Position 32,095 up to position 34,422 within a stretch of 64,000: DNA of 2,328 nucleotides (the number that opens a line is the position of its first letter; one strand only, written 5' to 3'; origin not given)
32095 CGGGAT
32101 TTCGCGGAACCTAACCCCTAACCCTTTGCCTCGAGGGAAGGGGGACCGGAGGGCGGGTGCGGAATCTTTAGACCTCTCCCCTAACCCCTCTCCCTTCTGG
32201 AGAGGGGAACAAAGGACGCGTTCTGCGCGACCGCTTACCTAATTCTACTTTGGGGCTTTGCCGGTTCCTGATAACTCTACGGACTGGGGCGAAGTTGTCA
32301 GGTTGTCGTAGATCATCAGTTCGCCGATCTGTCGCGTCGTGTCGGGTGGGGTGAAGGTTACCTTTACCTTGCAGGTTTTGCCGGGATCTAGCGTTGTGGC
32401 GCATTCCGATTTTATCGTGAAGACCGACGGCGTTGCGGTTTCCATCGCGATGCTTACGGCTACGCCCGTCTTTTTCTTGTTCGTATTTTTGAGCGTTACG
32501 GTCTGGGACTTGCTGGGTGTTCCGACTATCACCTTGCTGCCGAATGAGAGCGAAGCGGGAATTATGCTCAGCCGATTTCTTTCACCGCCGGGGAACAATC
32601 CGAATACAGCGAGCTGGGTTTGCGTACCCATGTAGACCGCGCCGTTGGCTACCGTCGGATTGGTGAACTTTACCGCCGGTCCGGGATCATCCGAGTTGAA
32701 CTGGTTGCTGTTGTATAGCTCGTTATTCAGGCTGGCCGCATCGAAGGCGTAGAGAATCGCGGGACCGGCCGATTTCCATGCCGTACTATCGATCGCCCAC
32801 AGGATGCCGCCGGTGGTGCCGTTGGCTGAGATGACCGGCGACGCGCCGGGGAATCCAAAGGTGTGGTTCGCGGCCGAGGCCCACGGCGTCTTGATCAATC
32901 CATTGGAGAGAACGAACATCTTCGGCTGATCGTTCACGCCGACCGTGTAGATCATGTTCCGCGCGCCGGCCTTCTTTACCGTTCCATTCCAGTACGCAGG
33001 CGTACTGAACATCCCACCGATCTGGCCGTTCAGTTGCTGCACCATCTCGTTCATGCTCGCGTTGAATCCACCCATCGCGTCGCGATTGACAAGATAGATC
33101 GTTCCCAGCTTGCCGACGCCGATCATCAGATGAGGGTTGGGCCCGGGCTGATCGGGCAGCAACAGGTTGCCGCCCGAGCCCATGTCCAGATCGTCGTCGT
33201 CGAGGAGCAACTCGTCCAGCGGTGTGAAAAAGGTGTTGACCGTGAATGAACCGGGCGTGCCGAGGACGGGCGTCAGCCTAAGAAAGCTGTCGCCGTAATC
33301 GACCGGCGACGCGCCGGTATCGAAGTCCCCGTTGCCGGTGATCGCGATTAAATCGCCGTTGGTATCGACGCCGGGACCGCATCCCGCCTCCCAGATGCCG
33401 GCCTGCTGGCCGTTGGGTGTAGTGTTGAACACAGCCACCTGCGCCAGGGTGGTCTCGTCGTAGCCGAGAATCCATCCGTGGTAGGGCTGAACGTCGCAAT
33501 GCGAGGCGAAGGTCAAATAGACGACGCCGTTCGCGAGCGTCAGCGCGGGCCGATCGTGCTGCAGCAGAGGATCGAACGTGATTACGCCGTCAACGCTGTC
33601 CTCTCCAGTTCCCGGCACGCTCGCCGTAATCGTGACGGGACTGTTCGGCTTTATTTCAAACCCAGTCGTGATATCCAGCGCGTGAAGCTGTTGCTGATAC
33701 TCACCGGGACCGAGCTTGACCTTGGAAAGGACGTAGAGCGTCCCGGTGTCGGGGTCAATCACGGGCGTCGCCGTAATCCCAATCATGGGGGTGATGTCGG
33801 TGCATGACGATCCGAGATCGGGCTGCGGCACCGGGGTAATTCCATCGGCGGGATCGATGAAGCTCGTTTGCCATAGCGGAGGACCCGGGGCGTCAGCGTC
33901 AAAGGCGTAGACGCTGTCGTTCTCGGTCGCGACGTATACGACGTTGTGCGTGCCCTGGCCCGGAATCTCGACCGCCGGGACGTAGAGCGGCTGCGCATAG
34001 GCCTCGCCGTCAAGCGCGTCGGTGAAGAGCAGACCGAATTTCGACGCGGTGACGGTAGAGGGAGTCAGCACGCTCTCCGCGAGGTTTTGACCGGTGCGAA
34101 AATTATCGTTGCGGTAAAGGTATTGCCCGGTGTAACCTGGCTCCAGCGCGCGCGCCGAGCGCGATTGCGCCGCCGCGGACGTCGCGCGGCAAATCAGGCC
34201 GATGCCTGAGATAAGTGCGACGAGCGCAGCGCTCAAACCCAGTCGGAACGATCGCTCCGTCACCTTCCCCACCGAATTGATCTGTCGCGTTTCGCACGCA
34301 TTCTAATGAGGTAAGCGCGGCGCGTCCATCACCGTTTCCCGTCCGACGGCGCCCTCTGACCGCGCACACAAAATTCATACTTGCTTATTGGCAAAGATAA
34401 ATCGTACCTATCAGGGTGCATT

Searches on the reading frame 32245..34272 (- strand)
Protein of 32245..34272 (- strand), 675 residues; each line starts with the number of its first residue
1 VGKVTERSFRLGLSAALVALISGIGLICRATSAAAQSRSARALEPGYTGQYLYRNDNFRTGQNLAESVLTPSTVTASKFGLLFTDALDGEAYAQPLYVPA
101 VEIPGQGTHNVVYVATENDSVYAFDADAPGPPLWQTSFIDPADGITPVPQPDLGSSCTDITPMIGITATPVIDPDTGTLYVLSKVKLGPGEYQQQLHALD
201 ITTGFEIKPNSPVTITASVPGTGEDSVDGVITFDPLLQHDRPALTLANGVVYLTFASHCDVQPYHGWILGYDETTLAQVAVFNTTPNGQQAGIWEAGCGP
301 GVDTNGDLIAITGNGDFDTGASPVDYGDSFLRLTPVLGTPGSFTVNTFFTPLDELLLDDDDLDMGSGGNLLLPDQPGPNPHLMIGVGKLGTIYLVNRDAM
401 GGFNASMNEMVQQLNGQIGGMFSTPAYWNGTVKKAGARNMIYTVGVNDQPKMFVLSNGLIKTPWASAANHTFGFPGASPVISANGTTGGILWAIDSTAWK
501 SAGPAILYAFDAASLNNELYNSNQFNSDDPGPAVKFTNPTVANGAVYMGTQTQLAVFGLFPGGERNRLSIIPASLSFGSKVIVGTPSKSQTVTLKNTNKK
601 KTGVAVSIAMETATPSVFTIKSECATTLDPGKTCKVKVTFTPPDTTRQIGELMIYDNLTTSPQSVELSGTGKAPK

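Call 37: search_protein_families(library=ncbifam, proteins=[window:32245-34272:-], max_evalue=0.01)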
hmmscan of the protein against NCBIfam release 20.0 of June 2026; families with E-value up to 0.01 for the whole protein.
window:32245-34272:- (675 aa): 1 family
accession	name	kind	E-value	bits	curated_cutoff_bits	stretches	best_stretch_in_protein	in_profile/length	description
NF012200.0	choice_anch_D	domain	1.6e-11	44.7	45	1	568-656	17-103/108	choice-of-anchor D domain-containing protein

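Call 38: search_protein_families(library=pfam, proteins=[window:32245-34272:-], max_evalue=0.001)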
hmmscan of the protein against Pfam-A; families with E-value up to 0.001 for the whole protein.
window:32245-34272:- (675 aa): 5 families
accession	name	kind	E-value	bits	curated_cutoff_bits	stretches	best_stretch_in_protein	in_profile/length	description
PF22073.2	Cep192_D4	-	6.9e-10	39.5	35.5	1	574-671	10-111/112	Cep192 domain 4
PF15780.11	ASH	-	7.1e-07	29.8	27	1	573-663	12-97/98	Abnormal spindle-like microcephaly-assoc'd, ASPM-SPD-2-Hydin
PF22544.2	HYDIN_VesB_CFA65-like_Ig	-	3.3e-05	24.5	25.5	1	587-669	20-99/100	HYDIN/CFA65/VesB-like, Ig-like domain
PF24507.1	Ig_CFAP65_4th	-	0.00011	23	27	1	591-671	1-76/76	CFAP65, fourth Ig-like domain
PF22067.2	Cep192_D3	-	0.00058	20.4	27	0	587-655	18-82/99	Cep192 domain 3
